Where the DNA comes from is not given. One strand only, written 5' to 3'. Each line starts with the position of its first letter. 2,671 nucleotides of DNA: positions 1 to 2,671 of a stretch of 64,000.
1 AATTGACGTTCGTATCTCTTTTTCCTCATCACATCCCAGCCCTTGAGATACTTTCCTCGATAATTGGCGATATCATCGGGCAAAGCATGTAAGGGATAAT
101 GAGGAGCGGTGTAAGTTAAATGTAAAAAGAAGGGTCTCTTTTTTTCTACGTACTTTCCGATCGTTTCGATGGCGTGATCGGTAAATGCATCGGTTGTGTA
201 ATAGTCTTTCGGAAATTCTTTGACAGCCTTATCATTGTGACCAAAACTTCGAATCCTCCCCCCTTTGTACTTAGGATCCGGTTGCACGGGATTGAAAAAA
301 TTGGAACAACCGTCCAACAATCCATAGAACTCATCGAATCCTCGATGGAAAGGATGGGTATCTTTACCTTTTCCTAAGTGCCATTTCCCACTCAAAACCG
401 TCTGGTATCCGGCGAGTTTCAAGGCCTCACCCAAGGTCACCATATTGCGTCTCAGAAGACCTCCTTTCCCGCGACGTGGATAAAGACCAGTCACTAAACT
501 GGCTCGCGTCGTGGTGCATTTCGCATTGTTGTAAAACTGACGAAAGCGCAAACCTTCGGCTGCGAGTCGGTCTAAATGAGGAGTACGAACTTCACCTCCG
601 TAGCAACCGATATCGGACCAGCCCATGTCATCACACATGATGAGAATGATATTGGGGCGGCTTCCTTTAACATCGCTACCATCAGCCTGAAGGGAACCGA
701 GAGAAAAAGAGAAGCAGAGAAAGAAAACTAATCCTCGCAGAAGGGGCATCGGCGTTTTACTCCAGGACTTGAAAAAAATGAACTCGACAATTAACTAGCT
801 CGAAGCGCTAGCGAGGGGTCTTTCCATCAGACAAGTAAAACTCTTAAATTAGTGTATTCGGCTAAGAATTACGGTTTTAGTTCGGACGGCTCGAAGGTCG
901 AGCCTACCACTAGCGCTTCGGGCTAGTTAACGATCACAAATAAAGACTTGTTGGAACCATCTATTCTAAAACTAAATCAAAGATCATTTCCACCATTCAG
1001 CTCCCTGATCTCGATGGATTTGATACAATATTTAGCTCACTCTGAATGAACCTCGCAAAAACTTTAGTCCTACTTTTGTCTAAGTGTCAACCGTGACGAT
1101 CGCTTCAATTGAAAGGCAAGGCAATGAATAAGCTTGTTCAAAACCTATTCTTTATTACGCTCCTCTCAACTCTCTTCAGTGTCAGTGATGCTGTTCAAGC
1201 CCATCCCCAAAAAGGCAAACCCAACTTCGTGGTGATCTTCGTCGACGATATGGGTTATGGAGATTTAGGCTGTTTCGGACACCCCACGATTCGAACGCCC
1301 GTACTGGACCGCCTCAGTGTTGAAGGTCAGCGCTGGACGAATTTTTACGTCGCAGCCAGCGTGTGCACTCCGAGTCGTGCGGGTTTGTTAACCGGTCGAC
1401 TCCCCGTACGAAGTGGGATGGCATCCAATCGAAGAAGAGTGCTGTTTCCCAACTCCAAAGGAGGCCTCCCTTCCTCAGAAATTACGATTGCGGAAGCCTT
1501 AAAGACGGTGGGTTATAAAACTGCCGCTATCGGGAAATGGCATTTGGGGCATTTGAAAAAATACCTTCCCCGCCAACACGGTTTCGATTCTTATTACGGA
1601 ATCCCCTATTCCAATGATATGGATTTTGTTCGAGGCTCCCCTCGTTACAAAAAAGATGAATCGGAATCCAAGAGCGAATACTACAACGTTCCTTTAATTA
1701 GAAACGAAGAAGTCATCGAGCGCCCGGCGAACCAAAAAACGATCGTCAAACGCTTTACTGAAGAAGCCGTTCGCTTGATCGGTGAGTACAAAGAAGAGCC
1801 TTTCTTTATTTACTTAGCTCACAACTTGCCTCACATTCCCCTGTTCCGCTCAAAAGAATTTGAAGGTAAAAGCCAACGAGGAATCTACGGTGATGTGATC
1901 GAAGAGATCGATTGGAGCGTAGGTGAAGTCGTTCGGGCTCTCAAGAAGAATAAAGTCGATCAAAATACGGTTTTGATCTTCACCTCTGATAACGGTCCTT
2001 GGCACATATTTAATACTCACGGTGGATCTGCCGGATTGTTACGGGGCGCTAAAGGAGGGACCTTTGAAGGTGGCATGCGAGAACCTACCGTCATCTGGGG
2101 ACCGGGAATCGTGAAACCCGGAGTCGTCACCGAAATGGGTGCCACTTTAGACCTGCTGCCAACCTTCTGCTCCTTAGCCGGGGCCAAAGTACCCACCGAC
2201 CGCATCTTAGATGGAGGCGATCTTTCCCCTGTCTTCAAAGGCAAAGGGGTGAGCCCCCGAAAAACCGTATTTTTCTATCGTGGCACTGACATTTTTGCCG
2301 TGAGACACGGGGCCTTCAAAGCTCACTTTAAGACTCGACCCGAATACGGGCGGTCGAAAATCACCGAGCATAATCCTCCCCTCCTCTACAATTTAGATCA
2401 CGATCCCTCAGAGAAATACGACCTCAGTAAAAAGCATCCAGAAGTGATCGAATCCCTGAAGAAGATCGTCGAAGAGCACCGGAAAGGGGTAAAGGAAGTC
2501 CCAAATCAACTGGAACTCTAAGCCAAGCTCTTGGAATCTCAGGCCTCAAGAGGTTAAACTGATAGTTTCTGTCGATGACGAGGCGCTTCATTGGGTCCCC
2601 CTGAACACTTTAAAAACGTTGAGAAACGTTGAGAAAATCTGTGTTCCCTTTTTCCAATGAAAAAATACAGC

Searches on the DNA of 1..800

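Call 14: search_rna_families(source=window, start=1, end=800, threshold=evalue, max_evalue=1, show_alignments=2)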
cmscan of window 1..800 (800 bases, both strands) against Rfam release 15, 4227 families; matches with E-value up to 1: 2.
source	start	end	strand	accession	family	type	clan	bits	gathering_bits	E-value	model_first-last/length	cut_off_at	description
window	281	307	+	RF01346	CRISPR-DR36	Gene; CRISPR;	-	23.7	38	0.0092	1-36/36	no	CRISPR RNA direct repeat element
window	476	510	-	RF01321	CRISPR-DR8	Gene; CRISPR;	-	17.3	39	1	1-37/37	no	CRISPR RNA direct repeat element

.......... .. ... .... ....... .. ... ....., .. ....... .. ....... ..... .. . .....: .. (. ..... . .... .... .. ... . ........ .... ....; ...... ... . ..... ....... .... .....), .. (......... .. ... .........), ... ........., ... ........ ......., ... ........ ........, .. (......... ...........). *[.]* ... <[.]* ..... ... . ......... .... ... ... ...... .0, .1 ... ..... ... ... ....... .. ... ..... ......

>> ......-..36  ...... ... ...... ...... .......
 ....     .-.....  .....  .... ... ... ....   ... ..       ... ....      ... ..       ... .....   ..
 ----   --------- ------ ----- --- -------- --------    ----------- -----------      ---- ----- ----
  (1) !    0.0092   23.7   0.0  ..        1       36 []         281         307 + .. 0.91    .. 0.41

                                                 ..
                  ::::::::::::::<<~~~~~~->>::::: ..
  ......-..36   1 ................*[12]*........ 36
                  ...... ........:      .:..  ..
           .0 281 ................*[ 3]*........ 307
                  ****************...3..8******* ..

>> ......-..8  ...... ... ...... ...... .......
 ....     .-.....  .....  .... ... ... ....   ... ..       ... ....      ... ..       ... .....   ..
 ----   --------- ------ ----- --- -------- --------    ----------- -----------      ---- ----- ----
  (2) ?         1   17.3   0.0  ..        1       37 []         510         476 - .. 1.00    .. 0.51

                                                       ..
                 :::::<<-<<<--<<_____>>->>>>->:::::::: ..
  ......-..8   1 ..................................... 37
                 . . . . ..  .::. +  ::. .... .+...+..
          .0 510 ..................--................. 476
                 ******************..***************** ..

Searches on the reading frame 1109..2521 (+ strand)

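Call 43: search_protein_families(library=ncbifam, proteins=[window:1109-2521:+], max_evalue=0.00001)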
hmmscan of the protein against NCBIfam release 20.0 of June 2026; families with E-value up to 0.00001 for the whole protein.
window:1109-2521:+ (470 aa): 4 families
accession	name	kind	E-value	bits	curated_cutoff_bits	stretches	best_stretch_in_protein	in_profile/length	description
TIGR03417.1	chol_sulfatase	equivalog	5.8e-37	127.7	433.45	2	254-458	250-437/500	choline-sulfatase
NF010322.0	PRK13759.1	equivalog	4e-36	124.6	481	2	34-147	3-108/486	arylsulfatase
NF045661.1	HdlasePehA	equivalog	2.3e-22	79.3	900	2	37-142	2-98/506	phosphoric/sulfuric ester hydrolase PehA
NF052527.1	Mn_arylsulf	exception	6.6e-17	61.6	850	1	37-157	1-114/479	manganese-dependent arylsulfatase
